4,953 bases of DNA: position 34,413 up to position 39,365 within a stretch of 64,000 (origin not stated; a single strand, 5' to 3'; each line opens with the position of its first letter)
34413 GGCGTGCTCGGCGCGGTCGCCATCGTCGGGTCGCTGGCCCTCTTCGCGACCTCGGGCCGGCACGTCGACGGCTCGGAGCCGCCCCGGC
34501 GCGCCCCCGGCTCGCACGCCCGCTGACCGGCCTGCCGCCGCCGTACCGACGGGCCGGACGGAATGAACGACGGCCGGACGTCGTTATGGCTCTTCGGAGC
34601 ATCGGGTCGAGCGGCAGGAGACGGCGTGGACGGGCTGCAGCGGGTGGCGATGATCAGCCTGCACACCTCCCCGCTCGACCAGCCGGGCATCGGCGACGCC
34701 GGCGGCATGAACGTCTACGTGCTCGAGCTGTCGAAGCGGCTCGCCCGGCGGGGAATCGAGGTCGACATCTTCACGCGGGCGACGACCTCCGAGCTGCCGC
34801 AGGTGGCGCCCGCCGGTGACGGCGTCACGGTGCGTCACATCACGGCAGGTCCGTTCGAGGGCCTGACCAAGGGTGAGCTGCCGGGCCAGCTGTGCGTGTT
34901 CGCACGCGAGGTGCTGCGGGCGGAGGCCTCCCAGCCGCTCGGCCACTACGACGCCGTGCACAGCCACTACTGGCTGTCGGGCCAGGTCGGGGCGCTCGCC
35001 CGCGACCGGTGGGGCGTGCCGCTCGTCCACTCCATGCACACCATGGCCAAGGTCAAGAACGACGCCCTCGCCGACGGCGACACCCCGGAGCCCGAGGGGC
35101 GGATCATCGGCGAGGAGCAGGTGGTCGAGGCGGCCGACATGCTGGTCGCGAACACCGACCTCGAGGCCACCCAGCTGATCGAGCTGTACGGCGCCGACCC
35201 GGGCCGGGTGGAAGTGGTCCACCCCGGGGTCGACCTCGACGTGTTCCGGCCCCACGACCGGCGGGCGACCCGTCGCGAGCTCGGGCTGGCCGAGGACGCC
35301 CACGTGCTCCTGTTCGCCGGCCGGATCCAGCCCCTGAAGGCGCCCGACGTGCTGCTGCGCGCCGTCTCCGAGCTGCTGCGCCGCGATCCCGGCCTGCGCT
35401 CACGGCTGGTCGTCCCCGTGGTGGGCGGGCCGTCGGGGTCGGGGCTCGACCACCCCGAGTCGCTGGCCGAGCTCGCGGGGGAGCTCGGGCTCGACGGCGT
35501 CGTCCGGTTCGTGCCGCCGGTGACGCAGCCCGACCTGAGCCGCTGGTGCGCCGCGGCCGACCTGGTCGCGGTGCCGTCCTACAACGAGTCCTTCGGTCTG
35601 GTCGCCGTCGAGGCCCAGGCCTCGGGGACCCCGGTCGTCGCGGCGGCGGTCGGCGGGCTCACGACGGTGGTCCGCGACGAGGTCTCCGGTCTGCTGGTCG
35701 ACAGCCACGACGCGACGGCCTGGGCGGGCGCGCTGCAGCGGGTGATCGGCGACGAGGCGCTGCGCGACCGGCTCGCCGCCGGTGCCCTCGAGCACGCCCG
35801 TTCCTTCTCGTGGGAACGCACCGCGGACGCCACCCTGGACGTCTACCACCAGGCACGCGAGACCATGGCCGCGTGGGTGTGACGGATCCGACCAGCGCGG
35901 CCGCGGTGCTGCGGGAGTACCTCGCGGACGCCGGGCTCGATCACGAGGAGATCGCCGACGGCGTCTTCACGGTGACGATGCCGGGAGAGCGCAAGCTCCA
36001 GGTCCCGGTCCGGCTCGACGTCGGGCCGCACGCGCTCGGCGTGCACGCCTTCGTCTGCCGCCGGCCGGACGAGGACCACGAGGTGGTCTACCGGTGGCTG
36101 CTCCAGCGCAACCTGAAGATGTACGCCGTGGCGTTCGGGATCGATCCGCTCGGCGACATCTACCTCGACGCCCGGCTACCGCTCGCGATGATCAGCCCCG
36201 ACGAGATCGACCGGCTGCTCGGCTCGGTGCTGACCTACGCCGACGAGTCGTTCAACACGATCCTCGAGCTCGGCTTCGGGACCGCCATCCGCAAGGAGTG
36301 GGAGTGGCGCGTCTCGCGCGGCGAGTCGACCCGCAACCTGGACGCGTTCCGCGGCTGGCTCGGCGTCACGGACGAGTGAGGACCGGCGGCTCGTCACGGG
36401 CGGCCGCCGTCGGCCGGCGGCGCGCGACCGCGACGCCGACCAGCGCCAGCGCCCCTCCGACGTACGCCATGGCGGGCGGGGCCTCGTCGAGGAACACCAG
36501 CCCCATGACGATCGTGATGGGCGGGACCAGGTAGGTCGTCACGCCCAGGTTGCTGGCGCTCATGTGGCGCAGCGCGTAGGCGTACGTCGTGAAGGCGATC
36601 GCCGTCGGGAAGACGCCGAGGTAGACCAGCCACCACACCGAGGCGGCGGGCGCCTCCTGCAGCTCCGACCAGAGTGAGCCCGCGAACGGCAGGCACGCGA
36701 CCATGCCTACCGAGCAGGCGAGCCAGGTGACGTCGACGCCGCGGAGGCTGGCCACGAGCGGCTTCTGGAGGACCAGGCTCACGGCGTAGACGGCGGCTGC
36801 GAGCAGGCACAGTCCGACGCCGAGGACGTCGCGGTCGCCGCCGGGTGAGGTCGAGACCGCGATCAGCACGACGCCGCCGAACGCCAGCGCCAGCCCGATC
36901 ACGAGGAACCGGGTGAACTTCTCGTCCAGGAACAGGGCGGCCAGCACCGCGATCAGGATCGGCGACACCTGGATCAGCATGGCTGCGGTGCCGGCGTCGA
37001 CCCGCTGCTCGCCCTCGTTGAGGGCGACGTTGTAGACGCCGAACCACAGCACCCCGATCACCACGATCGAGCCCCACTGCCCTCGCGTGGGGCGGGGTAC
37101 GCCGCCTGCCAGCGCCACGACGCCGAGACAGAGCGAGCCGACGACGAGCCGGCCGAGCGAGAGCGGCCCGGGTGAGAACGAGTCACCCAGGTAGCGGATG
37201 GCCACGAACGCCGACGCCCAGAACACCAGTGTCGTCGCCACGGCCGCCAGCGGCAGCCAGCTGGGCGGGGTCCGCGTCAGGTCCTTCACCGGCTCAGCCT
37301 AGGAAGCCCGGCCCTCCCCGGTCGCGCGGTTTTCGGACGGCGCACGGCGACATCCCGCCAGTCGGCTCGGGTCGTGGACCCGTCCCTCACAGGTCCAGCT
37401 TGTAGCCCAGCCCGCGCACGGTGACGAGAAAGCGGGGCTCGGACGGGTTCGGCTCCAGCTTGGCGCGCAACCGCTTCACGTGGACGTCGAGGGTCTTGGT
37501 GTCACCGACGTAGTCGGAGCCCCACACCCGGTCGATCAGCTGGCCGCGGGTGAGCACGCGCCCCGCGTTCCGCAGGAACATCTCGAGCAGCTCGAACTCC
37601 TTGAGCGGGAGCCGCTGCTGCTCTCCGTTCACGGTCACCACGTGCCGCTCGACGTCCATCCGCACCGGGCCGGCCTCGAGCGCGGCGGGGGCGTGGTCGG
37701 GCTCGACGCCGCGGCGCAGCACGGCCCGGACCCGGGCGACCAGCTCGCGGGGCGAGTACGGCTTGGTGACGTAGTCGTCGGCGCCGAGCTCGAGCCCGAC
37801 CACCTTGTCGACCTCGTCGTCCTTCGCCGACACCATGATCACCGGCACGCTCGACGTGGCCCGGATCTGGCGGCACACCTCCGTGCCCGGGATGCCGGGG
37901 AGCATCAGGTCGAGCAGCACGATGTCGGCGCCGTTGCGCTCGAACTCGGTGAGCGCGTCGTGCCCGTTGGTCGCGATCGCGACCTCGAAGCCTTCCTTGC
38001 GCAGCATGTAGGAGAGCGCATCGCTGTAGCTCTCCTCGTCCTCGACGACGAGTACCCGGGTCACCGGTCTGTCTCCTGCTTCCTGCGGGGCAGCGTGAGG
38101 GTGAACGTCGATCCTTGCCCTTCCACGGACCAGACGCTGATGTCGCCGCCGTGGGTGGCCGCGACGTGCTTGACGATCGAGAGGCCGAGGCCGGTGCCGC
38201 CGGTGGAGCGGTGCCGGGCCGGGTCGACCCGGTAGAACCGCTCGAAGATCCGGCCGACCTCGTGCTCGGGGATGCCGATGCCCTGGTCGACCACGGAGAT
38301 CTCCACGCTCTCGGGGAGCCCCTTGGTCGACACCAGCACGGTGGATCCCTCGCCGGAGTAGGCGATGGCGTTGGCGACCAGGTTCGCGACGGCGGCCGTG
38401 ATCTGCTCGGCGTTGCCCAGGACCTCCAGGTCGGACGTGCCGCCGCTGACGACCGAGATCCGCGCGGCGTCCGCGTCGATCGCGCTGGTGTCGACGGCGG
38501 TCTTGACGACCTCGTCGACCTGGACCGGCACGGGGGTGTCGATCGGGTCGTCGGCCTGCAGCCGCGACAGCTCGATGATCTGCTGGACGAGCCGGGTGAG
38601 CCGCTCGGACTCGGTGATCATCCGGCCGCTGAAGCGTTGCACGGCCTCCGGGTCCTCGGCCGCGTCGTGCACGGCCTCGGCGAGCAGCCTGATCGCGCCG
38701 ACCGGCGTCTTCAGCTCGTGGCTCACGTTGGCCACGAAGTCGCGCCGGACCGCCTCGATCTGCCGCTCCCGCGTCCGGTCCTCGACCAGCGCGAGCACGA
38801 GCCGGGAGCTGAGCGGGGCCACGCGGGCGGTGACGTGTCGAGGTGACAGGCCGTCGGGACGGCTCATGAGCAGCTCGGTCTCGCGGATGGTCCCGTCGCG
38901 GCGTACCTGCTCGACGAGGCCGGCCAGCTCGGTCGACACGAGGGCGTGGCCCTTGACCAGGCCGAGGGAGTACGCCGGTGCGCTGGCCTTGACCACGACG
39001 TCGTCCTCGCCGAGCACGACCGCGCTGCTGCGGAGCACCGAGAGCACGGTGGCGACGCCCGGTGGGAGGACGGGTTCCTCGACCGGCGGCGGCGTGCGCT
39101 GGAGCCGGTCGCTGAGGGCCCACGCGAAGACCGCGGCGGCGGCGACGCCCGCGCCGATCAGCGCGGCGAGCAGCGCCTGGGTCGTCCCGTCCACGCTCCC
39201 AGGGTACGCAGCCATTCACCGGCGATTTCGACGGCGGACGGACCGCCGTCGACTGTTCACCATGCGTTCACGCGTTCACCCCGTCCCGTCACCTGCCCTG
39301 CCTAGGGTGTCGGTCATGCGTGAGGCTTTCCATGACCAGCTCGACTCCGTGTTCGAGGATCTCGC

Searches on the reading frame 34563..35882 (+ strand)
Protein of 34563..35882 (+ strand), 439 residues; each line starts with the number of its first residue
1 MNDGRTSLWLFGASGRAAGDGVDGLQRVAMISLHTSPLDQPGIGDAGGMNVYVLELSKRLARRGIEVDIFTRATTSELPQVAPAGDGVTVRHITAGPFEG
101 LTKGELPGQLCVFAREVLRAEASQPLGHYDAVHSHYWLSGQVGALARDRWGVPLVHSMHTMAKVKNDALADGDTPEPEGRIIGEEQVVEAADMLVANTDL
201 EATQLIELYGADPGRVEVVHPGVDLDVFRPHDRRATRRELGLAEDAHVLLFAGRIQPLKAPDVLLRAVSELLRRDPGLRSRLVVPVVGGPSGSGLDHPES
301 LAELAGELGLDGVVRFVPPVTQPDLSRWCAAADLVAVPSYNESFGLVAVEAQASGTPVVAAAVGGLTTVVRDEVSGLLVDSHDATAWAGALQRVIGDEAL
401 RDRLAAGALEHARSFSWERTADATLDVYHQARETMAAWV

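Call 42: search_protein_families(library=pfam, proteins=[window:34563-35882:+], max_evalue=0.001)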
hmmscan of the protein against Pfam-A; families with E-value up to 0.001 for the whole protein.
window:34563-35882:+ (439 aa): 5 families
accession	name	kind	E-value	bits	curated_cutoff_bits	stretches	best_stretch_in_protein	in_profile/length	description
PF00534.26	Glycos_transf_1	-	7.8e-34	117.1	26.4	1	232-408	1-169/172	Glycosyl transferases group 1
PF13579.12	Glyco_trans_4_4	-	2.1e-31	109.8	29.7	1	47-222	1-158/158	Glycosyl transferase 4-like domain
PF13439.12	Glyco_transf_4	-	2.8e-29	102.8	28.5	1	47-226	2-169/170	Glycosyltransferase Family 4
PF13692.12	Glyco_trans_1_4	-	7e-29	101.3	27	1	247-397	2-142/142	Glycosyl transferases group 1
PF20706.3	GT4-conflict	-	4.4e-25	88.9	26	1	46-422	11-383/385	Family 4 Glycosyltransferase in conflict systems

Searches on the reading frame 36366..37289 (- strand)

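Call 42: search_protein_families(library=pfam, proteins=[window:36366-37289:-], max_evalue=0.001)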
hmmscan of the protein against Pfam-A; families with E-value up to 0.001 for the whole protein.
window:36366-37289:- (307 aa): 2 families
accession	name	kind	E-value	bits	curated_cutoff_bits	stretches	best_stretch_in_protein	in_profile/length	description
PF00892.27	EamA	-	8.6e-44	149.5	28.2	2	16-144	6-134/135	EamA-like transporter family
PF16913.11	PUNUT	-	1.3e-05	25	30.6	1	75-174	77-181/321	Purine nucleobase transmembrane transport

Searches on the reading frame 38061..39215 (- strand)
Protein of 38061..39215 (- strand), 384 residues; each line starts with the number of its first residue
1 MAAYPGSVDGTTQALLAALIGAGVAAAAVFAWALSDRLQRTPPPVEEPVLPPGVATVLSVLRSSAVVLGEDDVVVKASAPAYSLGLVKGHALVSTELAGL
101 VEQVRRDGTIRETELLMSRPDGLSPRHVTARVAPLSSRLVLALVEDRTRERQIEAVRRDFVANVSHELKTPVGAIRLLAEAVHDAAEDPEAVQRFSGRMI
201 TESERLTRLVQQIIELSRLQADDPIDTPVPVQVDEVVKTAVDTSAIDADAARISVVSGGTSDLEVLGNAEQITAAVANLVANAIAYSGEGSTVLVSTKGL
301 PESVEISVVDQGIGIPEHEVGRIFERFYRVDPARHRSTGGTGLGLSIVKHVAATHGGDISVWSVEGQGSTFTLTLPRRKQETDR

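Call 52: search_protein_families(library=pfam, proteins=[window:38061-39215:-], max_evalue=0.0001)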
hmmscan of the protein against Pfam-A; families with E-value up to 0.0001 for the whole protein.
window:38061-39215:- (384 aa): 2 families
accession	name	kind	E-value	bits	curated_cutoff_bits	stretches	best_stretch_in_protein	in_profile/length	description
PF02518.31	HATPase_c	-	1.1e-28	100.3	26.4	1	268-378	2-110/111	Histidine kinase-, DNA gyrase B-, and HSP90-like ATPase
PF00512.31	HisKA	-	7e-16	58.5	26.9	1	157-221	2-65/66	His Kinase A (phospho-acceptor) domain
